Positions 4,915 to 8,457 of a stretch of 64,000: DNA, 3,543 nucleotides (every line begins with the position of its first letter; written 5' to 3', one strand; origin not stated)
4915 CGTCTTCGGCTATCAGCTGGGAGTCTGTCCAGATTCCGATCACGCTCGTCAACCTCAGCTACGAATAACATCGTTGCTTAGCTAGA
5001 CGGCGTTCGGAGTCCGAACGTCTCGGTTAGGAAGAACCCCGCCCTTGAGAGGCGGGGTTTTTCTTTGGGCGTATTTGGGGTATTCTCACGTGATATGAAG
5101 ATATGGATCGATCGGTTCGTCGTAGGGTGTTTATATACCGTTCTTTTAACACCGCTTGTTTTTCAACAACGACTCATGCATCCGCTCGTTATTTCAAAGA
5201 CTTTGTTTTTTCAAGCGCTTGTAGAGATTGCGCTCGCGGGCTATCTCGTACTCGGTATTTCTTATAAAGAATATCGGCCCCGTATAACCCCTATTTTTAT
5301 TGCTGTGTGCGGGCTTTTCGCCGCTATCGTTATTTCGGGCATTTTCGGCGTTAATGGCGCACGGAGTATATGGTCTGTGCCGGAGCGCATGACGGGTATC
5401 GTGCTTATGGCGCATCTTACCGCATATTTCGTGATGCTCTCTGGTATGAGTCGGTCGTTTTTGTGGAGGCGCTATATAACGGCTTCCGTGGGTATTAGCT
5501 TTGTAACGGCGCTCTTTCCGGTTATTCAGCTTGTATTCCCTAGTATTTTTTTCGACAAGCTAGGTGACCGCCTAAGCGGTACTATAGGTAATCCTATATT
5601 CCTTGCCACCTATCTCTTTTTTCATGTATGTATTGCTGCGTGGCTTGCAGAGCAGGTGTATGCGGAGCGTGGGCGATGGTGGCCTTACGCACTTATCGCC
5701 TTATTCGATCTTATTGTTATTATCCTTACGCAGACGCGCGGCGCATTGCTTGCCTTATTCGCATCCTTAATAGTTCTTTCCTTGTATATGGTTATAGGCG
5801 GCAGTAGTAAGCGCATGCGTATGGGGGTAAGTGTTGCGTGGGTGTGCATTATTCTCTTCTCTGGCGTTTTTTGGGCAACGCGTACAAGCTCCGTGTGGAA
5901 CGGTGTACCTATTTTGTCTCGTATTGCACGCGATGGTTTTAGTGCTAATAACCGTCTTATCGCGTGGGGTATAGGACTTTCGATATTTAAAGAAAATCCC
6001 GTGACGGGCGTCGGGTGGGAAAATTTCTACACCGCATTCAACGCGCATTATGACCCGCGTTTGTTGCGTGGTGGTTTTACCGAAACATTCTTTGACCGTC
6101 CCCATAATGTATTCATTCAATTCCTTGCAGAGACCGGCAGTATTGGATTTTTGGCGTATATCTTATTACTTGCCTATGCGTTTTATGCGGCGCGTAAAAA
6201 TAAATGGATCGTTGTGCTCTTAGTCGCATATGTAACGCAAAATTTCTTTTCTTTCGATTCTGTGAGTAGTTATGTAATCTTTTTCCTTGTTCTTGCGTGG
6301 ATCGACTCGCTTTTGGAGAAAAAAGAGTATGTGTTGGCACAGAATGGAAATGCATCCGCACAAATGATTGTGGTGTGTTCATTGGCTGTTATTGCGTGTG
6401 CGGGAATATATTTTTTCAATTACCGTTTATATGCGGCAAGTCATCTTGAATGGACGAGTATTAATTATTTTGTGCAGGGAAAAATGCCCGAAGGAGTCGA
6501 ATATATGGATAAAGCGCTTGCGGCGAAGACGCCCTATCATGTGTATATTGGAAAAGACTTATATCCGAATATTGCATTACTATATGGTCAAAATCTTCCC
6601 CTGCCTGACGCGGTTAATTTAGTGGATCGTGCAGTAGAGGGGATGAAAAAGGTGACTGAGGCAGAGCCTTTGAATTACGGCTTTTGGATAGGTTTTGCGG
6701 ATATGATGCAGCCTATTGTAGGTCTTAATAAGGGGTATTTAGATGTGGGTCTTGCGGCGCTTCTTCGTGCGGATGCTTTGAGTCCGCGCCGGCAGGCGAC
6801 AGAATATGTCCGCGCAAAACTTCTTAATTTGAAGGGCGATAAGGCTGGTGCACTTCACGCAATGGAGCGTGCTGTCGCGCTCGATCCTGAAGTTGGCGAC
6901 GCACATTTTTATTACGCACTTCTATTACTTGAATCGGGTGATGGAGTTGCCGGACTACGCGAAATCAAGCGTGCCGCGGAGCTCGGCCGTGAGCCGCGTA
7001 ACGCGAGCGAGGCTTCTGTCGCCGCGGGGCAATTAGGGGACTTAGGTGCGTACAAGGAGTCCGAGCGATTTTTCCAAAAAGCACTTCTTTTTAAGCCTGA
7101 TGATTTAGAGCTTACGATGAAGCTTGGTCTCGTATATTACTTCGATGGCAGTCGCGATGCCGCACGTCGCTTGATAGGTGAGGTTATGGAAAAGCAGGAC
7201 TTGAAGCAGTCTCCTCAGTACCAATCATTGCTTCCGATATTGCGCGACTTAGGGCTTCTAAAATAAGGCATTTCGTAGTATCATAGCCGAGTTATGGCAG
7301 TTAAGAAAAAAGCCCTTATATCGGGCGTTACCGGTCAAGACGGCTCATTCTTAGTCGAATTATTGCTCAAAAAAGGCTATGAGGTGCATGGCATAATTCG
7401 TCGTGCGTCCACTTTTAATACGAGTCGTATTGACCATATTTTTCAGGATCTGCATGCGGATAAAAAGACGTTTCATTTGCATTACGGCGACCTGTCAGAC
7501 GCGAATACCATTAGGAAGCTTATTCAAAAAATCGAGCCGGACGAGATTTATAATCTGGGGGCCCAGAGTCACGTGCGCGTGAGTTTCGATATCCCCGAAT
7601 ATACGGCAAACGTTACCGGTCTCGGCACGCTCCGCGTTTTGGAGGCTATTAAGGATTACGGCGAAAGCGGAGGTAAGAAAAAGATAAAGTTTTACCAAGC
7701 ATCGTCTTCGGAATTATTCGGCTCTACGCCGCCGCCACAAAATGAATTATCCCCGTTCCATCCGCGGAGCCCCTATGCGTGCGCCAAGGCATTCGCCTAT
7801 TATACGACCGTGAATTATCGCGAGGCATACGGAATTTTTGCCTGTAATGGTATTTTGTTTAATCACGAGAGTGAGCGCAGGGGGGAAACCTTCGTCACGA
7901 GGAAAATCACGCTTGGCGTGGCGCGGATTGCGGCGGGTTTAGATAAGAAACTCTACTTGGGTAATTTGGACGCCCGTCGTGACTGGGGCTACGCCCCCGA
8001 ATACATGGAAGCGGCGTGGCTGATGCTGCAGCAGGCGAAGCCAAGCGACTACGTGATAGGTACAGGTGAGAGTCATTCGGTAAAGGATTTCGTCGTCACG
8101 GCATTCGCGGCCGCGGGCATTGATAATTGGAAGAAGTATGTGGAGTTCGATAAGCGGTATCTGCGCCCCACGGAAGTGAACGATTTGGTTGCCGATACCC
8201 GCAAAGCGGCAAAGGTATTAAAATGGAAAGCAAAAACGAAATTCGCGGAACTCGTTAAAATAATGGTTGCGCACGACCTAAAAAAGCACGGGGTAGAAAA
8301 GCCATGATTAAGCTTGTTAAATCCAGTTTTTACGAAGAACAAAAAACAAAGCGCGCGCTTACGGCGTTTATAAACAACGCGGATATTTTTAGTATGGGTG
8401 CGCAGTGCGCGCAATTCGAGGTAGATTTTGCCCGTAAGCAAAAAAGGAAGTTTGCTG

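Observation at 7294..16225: Colitose-like 3,6-dideoxyhexose pathway: gmd, two His-type DegT 3-dehydratases, fcl/colC, and a sugar C-methyltransferase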

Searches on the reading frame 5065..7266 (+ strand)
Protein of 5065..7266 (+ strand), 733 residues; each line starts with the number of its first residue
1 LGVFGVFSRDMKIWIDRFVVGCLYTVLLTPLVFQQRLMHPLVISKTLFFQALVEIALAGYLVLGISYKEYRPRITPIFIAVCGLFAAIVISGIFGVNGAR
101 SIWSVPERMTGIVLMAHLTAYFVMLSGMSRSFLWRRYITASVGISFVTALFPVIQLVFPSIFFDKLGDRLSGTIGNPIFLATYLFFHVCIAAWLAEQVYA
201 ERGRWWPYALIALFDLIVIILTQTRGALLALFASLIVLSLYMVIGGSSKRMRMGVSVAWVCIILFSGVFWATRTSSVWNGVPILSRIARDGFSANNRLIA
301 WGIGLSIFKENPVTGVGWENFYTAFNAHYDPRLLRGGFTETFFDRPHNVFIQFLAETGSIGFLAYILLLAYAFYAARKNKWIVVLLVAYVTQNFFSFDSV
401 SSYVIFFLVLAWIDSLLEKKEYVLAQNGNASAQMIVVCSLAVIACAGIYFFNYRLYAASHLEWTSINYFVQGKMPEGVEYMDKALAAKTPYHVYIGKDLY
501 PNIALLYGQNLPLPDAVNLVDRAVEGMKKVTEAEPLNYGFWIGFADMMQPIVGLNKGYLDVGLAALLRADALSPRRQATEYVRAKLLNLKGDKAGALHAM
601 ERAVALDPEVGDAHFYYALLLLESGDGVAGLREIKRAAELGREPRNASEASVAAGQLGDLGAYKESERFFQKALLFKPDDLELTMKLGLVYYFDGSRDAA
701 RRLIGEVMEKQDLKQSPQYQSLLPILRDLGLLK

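Call 11: search_protein_families(library=pfam, proteins=[window:5065-7266:+])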
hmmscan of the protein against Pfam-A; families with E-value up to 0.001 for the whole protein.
window:5065-7266:+ (733 aa): 5 families
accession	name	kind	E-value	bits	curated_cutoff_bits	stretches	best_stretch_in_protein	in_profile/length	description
PF04932.20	Wzy_C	-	1.1e-20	74.3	31.7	1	211-366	2-149/149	O-Antigen ligase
PF14559.12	TPR_19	-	7.5e-08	33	25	0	591-641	5-55/68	Tetratricopeptide repeat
PF07719.23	TPR_2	-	1.2e-05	25.5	27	0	589-609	13-33/34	Tetratricopeptide repeat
PF13432.12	TPR_16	-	8.5e-05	23.4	32.7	1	591-637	11-57/65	Tetratricopeptide repeat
PF23914.1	TPR_CcmH_CycH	-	0.00012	22.4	42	0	591-674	64-148/158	Cytochrome c-type biogenesis protein H TPR domain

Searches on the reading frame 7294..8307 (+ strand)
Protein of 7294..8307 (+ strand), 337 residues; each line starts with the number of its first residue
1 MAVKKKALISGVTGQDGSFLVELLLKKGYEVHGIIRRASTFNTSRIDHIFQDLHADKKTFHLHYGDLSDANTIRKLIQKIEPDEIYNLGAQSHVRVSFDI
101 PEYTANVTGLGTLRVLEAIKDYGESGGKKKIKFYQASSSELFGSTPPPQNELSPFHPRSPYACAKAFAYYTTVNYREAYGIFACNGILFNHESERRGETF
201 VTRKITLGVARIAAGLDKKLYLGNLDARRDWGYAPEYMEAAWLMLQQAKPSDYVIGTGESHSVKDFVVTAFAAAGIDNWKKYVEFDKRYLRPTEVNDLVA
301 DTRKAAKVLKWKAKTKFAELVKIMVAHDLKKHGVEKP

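Call 4: search_protein_families(library=pfam, proteins=[window:7294-8307:+])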
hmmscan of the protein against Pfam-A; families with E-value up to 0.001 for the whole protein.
window:7294-8307:+ (337 aa): 4 families
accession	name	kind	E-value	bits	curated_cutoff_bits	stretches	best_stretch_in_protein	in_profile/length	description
PF16363.11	GDP_Man_Dehyd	-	3.2e-133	444.7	27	1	8-324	1-332/332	GDP-mannose 4,6 dehydratase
PF01370.27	Epimerase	-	2.1e-67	227.4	20.9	1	7-256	1-240/240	NAD dependent epimerase/dehydratase family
PF04321.23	RmlD_sub_bind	-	2.1e-05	24.2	27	1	6-165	2-129/287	RmlD substrate binding domain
PF02719.21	Polysacc_synt_2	-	0.00039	20.1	20.2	1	8-121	2-117/293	Polysaccharide biosynthesis protein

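Call 5: search_protein_families(library=ncbifam, proteins=[window:7294-8307:+])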
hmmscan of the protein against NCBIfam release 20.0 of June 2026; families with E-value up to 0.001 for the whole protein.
window:7294-8307:+ (337 aa): 10 families
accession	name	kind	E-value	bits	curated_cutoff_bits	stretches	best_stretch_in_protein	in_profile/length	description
TIGR01472.1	gmd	equivalog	1.7e-153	510.8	415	1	5-331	1-341/342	GDP-mannose 4,6-dehydratase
TIGR01181.1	dTDP_gluc_dehyt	equivalog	3.5e-28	98.6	365.1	1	7-326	2-309/321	dTDP-glucose 4,6-dehydratase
TIGR04180.1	EDH_00030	hypoth_equivalog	2.6e-24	85.8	475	1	8-315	2-296/297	NAD-dependent 4,6-dehydratase LegB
TIGR02622.1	CDP_4_6_dhtase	equivalog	2.8e-21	76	278.45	1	4-123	4-119/352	CDP-glucose 4,6-dehydratase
TIGR01179.1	galE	equivalog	2.1e-16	59.7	262.3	2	7-168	2-152/332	UDP-glucose 4-epimerase GalE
NF007582.0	PRK10217.1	equivalog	3.7e-14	52.6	698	1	5-268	2-264/355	dTDP-glucose 4,6-dehydratase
NF007490.0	PRK10084.1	subfamily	8.3e-14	51.3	649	1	7-326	3-332/361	dTDP-glucose 4,6-dehydratase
NF007956.0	PRK10675.1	subfamily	4.2e-07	29.4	394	0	7-166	3-154/338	UDP-glucose 4-epimerase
NF052578.1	StrlDmthSdmBMthl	equivalog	1.9e-05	24.5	600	1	7-170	3-149/328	sterol demethylase protein SdmB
NF041015.1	UDPsulfquin_syn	equivalog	0.00016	20.8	575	1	7-123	3-134/384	UDP-sulfoquinovose synthase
